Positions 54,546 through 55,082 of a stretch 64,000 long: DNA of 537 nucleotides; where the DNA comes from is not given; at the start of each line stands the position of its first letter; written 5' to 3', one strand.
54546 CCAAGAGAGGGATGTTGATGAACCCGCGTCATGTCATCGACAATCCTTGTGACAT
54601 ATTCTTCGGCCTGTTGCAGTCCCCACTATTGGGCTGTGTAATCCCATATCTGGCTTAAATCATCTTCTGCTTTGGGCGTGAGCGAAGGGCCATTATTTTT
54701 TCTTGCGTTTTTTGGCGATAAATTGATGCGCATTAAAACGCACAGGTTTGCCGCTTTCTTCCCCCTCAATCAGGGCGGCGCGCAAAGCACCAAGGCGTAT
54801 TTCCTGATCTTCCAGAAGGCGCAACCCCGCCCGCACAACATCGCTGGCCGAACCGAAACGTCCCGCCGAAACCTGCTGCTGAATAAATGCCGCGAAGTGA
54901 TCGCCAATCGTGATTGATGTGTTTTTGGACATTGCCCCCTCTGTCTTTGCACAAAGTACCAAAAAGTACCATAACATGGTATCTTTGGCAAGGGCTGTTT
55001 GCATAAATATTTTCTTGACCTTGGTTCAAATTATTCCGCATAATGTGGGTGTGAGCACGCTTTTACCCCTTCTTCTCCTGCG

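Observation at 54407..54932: parDE module with intact antitoxin but doubly disabled toxin (frameshift plus amber stop)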

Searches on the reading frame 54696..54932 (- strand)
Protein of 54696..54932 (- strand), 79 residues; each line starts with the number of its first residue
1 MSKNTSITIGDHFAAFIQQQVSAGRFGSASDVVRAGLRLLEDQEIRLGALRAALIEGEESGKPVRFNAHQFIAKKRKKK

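Call 7: search_protein_families(library=pfam, proteins=[window:54696-54932:-], max_evalue=0.01)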
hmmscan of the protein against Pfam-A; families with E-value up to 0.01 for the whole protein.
seq(79 aa): 1 family
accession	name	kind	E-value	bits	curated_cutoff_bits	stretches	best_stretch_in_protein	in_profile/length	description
PF03693.20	ParD_antitoxin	-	4.3e-32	110.8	21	1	1-77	1-77/81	Bacterial antitoxin of ParD toxin-antitoxin type II system and RHH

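Call 8: search_protein_families(library=ncbifam, proteins=[window:54696-54932:-], max_evalue=0.01)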
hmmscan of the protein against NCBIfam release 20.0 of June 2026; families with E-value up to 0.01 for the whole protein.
seq(79 aa): 1 family
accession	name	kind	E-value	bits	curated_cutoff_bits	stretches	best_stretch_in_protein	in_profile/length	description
TIGR02606.1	antidote_CC2985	hypoth_equivalog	1.5e-27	95.4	46.2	1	4-72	1-69/70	type II toxin-antitoxin system ParD family antitoxin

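Call 10: find_encoding_contigs(protein=window:54696-54932:-, flank=3000, max_places=10)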
Protein seq(79 aa) (79 aa): 6 contigs read that carry it; 5 places shown.
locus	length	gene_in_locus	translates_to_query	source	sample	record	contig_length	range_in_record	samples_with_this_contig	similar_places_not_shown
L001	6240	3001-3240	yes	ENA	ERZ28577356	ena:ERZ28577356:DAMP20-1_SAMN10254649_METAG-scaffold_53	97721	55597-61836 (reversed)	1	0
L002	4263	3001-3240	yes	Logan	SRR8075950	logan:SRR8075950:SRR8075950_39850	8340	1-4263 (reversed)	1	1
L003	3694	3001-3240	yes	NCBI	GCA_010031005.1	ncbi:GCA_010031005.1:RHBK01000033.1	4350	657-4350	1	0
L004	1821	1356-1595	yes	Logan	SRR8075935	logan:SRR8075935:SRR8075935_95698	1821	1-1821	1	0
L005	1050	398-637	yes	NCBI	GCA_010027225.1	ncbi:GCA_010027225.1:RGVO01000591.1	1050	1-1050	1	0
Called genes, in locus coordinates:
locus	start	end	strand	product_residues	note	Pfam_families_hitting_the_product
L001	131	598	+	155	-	PF00436:SSB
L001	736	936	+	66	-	PF04365:BrnT_toxin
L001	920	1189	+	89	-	PF12441:CopG_antitoxin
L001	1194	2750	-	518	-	PF00682:HMGL-like, PF22617:HCS_D2, PF08502:LeuA_dimer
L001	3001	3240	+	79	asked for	PF03693:ParD_antitoxin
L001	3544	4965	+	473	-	PF03060:NMO (weak)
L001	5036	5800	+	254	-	-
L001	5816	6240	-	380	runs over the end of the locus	PF10098:DUF2336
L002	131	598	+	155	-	PF00436:SSB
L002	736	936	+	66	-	PF04365:BrnT_toxin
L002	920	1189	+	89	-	PF12441:CopG_antitoxin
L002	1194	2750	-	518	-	PF00682:HMGL-like, PF22617:HCS_D2, PF08502:LeuA_dimer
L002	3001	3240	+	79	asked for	PF03693:ParD_antitoxin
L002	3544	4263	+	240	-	?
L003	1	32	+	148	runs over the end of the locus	PF00156:Pribosyltran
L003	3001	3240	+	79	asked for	PF03693:ParD_antitoxin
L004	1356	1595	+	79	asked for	PF03693:ParD_antitoxin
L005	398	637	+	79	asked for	PF03693:ParD_antitoxin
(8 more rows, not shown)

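Call 17: find_homologous_proteins(query=window:54696-54932:-)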
Query seq(79 aa) (79 aa): 2984 proteins with E <= 0.001 among 2989 candidates; the best 120 are listed.
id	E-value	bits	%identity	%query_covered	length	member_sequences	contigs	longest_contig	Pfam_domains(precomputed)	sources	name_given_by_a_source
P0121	2.4e-42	159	100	100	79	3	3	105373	PF03693.21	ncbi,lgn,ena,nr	ncbi:MAG: type II toxin-antitoxin system ParD family antitoxin [Alphaproteobacteria bacterium]|nr:ty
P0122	1.4e-27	113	73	99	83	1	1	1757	PF03693.21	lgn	-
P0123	1.7e-27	112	73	99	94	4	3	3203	PF03693.21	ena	-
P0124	1.9e-27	112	72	100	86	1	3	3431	PF03693.21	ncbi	-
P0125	3.7e-27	111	71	100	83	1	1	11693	PF03693.21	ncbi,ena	-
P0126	4.9e-27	111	72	96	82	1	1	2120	PF03693.21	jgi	jgi:antitoxin ParD1/3/4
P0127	4.9e-27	111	72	96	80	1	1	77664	PF03693.21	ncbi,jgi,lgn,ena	-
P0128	1.0e-26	110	70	100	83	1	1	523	PF03693.21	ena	-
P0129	1.0e-26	110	71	100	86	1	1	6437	PF03693.21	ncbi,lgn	-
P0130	1.2e-26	110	70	100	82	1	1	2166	PF03693.21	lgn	-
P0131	1.2e-26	110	72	99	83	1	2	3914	PF03693.21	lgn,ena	-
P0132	1.5e-26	109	68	100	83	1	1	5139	PF03693.21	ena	-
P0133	2.1e-26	109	68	100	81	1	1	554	PF03693.21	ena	-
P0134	2.2e-26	109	70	100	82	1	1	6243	PF03693.21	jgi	jgi:antitoxin ParD1/3/4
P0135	2.3e-26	109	71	100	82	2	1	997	PF03693.21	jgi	jgi:antitoxin ParD1/3/4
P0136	2.3e-26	109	72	100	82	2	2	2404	PF03693.21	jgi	jgi:antitoxin ParD1/3/4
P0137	2.4e-26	109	67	92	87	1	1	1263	PF03693.21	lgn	-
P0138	2.4e-26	109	68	92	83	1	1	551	PF03693.21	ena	-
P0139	2.5e-26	109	67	99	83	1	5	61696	PF03693.21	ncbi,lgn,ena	-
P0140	2.7e-26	108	71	91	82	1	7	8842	PF03693.21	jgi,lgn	jgi:antitoxin ParD1/3/4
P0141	2.7e-26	108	68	99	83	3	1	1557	PF03693.21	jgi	-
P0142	2.7e-26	108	68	100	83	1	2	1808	PF03693.21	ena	-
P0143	2.9e-26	108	66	100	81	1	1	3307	PF03693.21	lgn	-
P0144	3.1e-26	108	66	97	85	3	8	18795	PF03693.21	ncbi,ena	-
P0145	3.2e-26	108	71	99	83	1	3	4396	PF03693.21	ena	-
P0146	3.2e-26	108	70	96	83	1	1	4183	PF03693.21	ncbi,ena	-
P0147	3.3e-26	108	67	99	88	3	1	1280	PF03693.21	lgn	-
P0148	3.5e-26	108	68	99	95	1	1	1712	PF03693.21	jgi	jgi:antitoxin ParD1/3/4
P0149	3.7e-26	108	71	96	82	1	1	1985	PF03693.21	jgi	jgi:antitoxin ParD1/3/4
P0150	4.1e-26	108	68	96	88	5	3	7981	PF03693.21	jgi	jgi:antitoxin ParD1/3/4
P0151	5.0e-26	108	67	99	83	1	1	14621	PF03693.21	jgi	jgi:antitoxin ParD1/3/4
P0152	5.2e-26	108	71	100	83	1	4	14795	PF03693.21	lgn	-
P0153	5.3e-26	108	68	99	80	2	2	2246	PF03693.21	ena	-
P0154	5.6e-26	107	69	97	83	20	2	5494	PF03693.21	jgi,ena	-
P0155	5.8e-26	107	69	91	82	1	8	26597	PF03693.21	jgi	jgi:antitoxin ParD1/3/4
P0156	5.9e-26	107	65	99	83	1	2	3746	PF03693.21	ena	-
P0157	6.5e-26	107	70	97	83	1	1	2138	PF03693.21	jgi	jgi:antitoxin ParD1/3/4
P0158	6.6e-26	107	69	99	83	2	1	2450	PF03693.21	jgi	jgi:antitoxin ParD1/3/4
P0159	6.7e-26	107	70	97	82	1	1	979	PF03693.21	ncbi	-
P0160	7.1e-26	107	67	99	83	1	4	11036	PF03693.21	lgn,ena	-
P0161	7.5e-26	107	68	99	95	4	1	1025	PF03693.21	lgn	-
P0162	7.9e-26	107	68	96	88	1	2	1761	PF03693.21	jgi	jgi:antitoxin ParD1/3/4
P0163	8.0e-26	107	71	91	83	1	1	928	PF03693.21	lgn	-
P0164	8.6e-26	107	69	97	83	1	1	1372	PF03693.21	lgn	-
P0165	8.9e-26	107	68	97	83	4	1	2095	PF03693.21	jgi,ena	jgi:antitoxin ParD1/3/4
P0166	9.3e-26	107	70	97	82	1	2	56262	PF03693.21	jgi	jgi:antitoxin ParD1/3/4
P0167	9.4e-26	107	71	96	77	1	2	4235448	PF03693.21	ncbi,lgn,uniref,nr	ncbi:type II toxin-antitoxin system ParD family antitoxin [Methyloferula stellata]|uniref:type II to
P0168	9.7e-26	107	70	97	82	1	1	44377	PF03693.21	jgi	jgi:antitoxin ParD1/3/4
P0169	9.7e-26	107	68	100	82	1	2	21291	PF03693.21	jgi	jgi:antitoxin ParD1/3/4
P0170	1.0e-25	107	70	97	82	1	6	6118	PF03693.21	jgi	jgi:antitoxin ParD1/3/4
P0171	1.0e-25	107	71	97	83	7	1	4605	PF03693.21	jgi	jgi:antitoxin ParD1/3/4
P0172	1.1e-25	107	68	96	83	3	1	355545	PF03693.21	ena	-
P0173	1.1e-25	107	69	97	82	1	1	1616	PF03693.21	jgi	jgi:antitoxin ParD1/3/4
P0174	1.2e-25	106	68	99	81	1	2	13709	PF03693.21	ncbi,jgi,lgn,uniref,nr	ncbi:type II toxin-antitoxin system ParD family antitoxin [Roseomonas frigidaquae]|jgi:antitoxin Par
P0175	1.2e-25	106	65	99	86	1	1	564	PF03693.21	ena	-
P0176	1.2e-25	106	71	97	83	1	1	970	PF03693.21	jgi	jgi:antitoxin ParD1/3/4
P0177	1.3e-25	106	69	97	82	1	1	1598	PF03693.21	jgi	-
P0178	1.3e-25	106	67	100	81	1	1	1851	PF03693.21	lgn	-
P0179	1.4e-25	106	67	99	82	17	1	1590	PF03693.21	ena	-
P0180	1.4e-25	106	71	99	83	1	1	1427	PF03693.21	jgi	jgi:antitoxin ParD1/3/4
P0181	1.5e-25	106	68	100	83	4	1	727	PF03693.21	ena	-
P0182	1.6e-25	106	68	97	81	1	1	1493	PF03693.21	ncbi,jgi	jgi:antitoxin ParD1/3/4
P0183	1.6e-25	106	68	99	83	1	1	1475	PF03693.21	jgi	jgi:antitoxin ParD1/3/4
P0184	1.7e-25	106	65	99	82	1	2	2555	PF03693.21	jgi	jgi:antitoxin ParD1/3/4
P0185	1.7e-25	106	70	96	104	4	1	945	PF03693.21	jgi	jgi:antitoxin ParD1/3/4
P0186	1.8e-25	106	67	100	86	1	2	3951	PF03693.21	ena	-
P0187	1.8e-25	106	67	100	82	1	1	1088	PF03693.21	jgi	jgi:antitoxin ParD1/3/4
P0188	1.8e-25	106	68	100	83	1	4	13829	PF03693.21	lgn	-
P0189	1.9e-25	106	65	100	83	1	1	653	PF03693.21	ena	-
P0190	1.9e-25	106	68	99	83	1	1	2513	PF03693.21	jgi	jgi:antitoxin ParD1/3/4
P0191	2.0e-25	106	68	100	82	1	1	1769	PF03693.21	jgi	jgi:antitoxin ParD1/3/4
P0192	2.0e-25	106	67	99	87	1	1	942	PF03693.21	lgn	-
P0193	2.1e-25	106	69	99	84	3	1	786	PF03693.21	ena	-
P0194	2.2e-25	106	69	97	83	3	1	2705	PF03693.21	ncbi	-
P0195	2.2e-25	106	71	91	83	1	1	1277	PF03693.21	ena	-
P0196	2.2e-25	106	69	91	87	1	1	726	PF03693.21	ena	-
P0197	2.2e-25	106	67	99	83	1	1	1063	PF03693.21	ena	-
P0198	2.2e-25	106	68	97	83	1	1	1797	PF03693.21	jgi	jgi:antitoxin ParD1/3/4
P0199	2.3e-25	106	68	96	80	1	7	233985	PF03693.21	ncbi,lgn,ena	-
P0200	2.3e-25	106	71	96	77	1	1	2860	PF03693.21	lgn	-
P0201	2.4e-25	105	70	96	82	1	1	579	PF03693.21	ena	-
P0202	2.5e-25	105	70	94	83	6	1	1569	PF03693.21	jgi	-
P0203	2.5e-25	105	71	97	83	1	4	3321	PF03693.21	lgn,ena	-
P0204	2.6e-25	105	69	97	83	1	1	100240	PF03693.21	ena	-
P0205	2.6e-25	105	71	97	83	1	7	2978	PF03693.21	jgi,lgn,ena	jgi:antitoxin ParD1/3/4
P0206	2.6e-25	105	68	97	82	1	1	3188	PF03693.21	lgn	-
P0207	2.6e-25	105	65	91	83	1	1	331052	PF03693.21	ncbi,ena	-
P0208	2.7e-25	105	70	96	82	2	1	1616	PF03693.21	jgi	jgi:antitoxin ParD1/3/4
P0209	2.7e-25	105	66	100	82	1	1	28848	PF03693.21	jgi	jgi:antitoxin ParD1/3/4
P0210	2.8e-25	105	68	97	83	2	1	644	PF03693.21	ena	-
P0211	2.8e-25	105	67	96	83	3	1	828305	PF03693.21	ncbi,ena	-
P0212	2.9e-25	105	71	97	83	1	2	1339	PF03693.21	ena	-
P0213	2.9e-25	105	67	99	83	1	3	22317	PF03693.21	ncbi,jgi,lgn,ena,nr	ncbi:MAG TPA: type II toxin-antitoxin system ParD family antitoxin [Methylocystis sp.]|nr:type II to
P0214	2.9e-25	105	69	97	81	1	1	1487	PF03693.21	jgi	jgi:antitoxin ParD1/3/4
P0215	3.1e-25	105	68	100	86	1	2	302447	PF03693.21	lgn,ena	-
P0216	3.2e-25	105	69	97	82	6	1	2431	PF03693.21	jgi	jgi:antitoxin ParD1/3/4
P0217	3.3e-25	105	67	99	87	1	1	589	PF03693.21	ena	-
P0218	3.3e-25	105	67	100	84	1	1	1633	PF03693.21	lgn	-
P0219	3.3e-25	105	67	91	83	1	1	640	PF03693.21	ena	-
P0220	3.4e-25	105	69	97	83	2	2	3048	PF03693.21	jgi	jgi:antitoxin ParD1/3/4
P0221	3.4e-25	105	67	96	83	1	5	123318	PF03693.21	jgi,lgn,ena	-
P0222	3.6e-25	105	67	100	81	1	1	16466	PF03693.21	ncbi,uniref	ncbi:type II toxin-antitoxin system ParD family antitoxin [Roseomonas sp. BN140053]|uniref:type II t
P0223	3.6e-25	105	67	100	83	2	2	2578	PF03693.21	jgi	jgi:antitoxin ParD1/3/4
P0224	3.6e-25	105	67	100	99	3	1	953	PF03693.21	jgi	jgi:antitoxin ParD1/3/4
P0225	3.7e-25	105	65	99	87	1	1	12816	PF03693.21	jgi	jgi:antitoxin ParD1/3/4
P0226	3.9e-25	105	68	91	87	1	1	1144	PF03693.21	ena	-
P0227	3.9e-25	105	66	97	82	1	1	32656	PF03693.21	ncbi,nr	ncbi:MAG: type II toxin-antitoxin system ParD family antitoxin [Caulobacter sp.]|nr:type II toxin-an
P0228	3.9e-25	105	71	96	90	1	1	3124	PF03693.21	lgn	-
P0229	4.1e-25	105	68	96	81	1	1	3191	PF03693.21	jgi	jgi:antitoxin ParD1/3/4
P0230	4.1e-25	105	66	97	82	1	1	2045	PF03693.21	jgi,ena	-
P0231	4.2e-25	105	67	96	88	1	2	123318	PF03693.21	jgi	jgi:antitoxin ParD1/3/4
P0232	4.3e-25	105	70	97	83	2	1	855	PF03693.21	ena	-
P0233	4.3e-25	105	65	97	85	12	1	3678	PF03693.21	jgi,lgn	jgi:antitoxin ParD1/3/4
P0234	4.3e-25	105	62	99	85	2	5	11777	PF03693.21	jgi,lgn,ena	-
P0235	4.4e-25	105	67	99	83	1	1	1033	PF03693.21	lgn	-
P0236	4.5e-25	105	67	100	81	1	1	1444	PF03693.21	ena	-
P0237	4.7e-25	105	66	100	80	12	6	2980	PF03693.21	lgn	-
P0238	4.8e-25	105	68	96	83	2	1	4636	PF03693.21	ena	-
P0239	5.0e-25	104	68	100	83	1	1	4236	PF03693.21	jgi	jgi:antitoxin ParD1/3/4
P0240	5.1e-25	104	68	97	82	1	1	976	PF03693.21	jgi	jgi:antitoxin ParD1/3/4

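Call 19: find_encoding_contigs(protein=P0127, flank=2500, max_places=3)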
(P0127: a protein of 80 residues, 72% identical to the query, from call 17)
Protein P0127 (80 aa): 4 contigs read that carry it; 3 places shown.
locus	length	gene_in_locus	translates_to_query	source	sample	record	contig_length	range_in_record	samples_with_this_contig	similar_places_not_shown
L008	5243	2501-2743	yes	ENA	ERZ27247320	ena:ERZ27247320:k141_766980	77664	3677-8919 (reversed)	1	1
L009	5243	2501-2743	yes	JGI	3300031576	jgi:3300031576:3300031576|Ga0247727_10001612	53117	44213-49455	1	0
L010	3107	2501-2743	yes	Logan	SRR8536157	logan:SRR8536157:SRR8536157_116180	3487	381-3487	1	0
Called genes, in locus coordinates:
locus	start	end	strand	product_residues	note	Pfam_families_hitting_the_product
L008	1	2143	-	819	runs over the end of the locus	PF08448:PAS_4 (faint), PF13188:PAS_8 (faint), PF12860:PAS_7, PF00512:HisKA, PF13581:HATPase_c_2 (weak), PF02518:HATPase_c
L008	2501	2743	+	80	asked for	PF03693:ParD_antitoxin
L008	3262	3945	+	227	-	PF03929:PepSY_TM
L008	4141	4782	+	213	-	PF13676:TIR_2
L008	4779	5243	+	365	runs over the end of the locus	-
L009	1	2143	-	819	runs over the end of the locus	PF08448:PAS_4 (faint), PF13188:PAS_8 (faint), PF12860:PAS_7, PF00512:HisKA, PF13581:HATPase_c_2 (weak), PF02518:HATPase_c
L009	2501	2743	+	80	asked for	PF03693:ParD_antitoxin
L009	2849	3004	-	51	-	-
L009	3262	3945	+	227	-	PF03929:PepSY_TM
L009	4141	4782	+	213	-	PF13676:TIR_2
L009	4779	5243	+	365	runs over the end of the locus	-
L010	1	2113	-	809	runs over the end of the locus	PF08448:PAS_4 (faint), PF13188:PAS_8 (faint), PF12860:PAS_7, PF00512:HisKA, PF13581:HATPase_c_2 (weak), PF02518:HATPase_c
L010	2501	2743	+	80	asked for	PF03693:ParD_antitoxin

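Call 20: find_encoding_contigs(protein=P0125, flank=2500, max_places=3)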
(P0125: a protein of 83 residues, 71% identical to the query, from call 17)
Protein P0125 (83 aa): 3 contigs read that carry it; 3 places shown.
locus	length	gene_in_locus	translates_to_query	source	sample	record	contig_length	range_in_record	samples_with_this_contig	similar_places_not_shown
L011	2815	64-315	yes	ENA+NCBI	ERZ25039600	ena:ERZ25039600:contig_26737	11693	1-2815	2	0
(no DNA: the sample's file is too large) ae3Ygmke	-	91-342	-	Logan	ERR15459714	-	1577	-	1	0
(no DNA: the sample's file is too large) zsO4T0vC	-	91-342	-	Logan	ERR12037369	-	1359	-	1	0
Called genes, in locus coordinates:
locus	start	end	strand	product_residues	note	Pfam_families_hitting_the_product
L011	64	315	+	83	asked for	PF03693:ParD_antitoxin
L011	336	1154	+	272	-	PF00595:PDZ, PF13180:PDZ_2, PF17820:PDZ_6 (weak)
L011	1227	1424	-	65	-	-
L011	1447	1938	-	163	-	-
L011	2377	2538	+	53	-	-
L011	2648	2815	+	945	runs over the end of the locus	PF13676:TIR_2, PF20703:nSTAND1, PF03781:FGE-sulfatase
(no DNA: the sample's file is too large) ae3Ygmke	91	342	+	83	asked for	PF03693:ParD_antitoxin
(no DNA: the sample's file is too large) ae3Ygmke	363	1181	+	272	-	PF00595:PDZ, PF13180:PDZ_2, PF17820:PDZ_6 (weak)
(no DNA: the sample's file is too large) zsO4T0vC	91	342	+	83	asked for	PF03693:ParD_antitoxin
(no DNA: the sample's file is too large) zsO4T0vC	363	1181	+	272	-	PF00595:PDZ, PF13180:PDZ_2, PF17820:PDZ_6 (weak)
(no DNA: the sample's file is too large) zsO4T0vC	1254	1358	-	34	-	?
